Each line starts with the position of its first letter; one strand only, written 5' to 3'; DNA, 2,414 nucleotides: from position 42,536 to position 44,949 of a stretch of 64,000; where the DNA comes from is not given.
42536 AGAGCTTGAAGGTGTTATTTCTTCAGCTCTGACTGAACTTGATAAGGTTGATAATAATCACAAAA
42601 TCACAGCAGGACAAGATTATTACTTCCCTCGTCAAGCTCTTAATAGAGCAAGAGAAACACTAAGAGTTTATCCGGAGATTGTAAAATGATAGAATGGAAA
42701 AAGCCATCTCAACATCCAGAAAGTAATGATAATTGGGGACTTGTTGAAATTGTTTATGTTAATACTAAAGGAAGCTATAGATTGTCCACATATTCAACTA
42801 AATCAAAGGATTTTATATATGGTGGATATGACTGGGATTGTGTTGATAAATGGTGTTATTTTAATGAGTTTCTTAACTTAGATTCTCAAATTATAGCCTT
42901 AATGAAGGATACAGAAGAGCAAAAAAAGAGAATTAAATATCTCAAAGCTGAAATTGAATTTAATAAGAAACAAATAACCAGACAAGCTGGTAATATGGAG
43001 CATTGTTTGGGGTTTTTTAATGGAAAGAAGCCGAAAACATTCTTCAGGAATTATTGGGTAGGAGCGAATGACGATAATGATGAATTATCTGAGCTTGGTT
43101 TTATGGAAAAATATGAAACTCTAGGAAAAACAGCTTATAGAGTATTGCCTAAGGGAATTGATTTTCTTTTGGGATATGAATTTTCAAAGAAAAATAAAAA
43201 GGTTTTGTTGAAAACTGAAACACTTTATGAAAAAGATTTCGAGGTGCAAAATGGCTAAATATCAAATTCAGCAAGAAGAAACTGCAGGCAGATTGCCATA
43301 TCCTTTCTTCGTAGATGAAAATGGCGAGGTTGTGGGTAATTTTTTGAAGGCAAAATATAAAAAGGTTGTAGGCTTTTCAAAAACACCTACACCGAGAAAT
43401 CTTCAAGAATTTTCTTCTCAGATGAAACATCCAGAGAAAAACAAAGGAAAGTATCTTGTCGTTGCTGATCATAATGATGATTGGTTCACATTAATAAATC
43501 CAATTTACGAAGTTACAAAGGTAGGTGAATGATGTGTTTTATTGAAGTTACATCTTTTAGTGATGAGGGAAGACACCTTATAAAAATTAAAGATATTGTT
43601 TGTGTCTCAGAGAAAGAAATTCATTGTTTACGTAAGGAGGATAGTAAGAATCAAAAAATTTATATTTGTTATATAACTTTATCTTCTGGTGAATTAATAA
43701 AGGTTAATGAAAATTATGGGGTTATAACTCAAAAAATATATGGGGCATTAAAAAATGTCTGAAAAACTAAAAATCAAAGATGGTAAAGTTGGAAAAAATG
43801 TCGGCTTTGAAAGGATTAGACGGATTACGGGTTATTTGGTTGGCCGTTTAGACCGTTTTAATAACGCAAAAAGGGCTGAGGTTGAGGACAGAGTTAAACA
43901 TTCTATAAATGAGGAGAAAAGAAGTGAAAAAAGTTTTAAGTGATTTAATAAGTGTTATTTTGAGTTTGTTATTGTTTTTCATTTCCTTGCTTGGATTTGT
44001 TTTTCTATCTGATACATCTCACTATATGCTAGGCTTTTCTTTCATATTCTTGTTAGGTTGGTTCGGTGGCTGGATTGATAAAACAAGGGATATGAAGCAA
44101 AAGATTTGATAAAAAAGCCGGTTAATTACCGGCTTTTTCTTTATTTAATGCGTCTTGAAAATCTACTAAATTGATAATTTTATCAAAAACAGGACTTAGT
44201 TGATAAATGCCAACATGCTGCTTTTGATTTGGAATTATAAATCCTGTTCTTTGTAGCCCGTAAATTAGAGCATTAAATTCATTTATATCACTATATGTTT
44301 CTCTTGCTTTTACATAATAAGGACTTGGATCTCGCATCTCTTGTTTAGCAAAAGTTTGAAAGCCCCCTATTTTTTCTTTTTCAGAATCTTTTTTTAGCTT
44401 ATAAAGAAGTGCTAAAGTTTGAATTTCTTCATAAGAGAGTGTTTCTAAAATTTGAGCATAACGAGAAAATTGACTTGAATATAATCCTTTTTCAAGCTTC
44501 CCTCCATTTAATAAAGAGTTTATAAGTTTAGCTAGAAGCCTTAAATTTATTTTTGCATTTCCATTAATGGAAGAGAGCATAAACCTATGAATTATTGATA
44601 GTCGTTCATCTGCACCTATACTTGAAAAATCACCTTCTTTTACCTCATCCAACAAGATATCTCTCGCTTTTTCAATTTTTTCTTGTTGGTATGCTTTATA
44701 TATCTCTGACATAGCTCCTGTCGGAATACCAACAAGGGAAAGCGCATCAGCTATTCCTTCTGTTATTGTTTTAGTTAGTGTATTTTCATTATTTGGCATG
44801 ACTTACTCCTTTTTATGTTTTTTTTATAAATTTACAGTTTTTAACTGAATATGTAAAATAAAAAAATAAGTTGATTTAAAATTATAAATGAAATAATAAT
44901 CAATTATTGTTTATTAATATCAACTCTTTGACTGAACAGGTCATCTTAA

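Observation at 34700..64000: Near-complete Mu-like transposable prophage whose right end lies outside the window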

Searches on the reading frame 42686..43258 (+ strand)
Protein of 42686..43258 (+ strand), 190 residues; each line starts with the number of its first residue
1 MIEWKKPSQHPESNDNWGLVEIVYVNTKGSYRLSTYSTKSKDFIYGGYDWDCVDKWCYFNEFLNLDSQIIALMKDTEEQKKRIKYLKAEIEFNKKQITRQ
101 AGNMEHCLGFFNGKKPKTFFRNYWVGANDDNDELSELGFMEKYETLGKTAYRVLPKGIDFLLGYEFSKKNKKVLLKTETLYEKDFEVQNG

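Call 4: search_protein_families(library=pfam, proteins=[window:42686-43258:+], max_evalue=0.01)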
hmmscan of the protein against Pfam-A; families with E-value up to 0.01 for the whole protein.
window:42686-43258:+ (190 aa): 0 families

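Call 36: search_protein_families(library=phrogs, proteins=[window:42686-43258:+], max_evalue=0.001)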
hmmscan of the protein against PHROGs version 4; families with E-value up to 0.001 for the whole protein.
window:42686-43258:+ (190 aa): 1 family
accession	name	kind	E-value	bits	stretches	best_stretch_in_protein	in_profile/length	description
phrog_13561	-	unknown function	0.0004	21.3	1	99-158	10-76/92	-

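Call 44: search_protein_families(library=padloc, proteins=[window:42686-43258:+], max_evalue=0.01)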
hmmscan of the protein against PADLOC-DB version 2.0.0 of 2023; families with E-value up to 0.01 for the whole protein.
window:42686-43258:+ (190 aa): 0 families

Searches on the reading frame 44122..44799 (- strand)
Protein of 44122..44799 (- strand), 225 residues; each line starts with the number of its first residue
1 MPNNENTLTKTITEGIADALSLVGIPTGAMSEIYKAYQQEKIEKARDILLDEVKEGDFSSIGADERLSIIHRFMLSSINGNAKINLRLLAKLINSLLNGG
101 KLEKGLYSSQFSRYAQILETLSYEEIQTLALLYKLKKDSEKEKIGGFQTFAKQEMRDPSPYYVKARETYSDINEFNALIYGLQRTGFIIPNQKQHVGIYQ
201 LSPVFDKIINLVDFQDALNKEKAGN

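Call 4: search_protein_families(library=pfam, proteins=[window:44122-44799:-], max_evalue=0.01)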
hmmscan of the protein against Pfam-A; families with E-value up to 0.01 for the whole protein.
window:44122-44799:- (225 aa): 0 families

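Call 36: search_protein_families(library=phrogs, proteins=[window:44122-44799:-], max_evalue=0.001)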
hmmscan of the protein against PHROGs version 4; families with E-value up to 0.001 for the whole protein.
window:44122-44799:- (225 aa): 0 families

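Call 43: search_protein_families(library=pfam, proteins=[window:44122-44799:-], max_evalue=1)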
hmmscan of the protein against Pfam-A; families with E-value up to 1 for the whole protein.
window:44122-44799:- (225 aa): 0 families

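Call 44: search_protein_families(library=padloc, proteins=[window:44122-44799:-], max_evalue=0.01)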
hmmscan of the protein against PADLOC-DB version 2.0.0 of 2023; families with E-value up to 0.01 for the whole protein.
window:44122-44799:- (225 aa): 0 families
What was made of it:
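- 44122..44799 (-): 225-aa gene of unknown function, the only reverse-oriented gene besides the repressor (a likely moron, i.e. an accessory gene with its own transcription). No hit in Pfam, PHROGs or PADLOC (calls 4, 36, 43, 44).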
